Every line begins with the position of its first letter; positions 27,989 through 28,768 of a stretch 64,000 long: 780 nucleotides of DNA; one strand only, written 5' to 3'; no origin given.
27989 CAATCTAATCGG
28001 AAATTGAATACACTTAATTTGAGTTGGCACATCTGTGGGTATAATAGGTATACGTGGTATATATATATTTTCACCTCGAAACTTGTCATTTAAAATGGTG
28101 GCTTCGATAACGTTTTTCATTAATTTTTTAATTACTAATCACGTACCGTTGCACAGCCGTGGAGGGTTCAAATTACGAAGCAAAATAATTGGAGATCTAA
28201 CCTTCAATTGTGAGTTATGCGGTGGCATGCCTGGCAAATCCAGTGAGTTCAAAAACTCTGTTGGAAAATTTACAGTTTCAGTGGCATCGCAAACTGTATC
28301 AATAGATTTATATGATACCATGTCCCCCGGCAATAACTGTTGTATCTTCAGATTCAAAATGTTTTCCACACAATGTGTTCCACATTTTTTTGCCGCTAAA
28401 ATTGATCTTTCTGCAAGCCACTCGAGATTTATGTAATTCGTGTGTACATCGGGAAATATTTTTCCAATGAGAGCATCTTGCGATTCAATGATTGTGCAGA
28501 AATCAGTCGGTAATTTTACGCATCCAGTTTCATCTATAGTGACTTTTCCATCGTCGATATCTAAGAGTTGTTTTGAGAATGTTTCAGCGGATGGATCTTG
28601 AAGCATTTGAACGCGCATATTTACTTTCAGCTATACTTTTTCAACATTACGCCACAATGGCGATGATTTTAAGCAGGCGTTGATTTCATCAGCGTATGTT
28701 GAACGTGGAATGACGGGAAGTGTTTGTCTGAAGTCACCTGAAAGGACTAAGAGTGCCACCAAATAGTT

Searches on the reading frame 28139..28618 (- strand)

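Call 34: search_protein_families(library=pfam, proteins=[window:28139-28618:-])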
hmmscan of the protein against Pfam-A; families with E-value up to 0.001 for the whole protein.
window:28139-28618:- (159 aa): 1 family
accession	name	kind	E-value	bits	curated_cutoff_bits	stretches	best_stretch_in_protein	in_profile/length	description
PF21530.3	Pif1_2B_dom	-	1e-11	44.8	23.9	1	121-159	1-40/47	DNA helicase Pif1, 2B domain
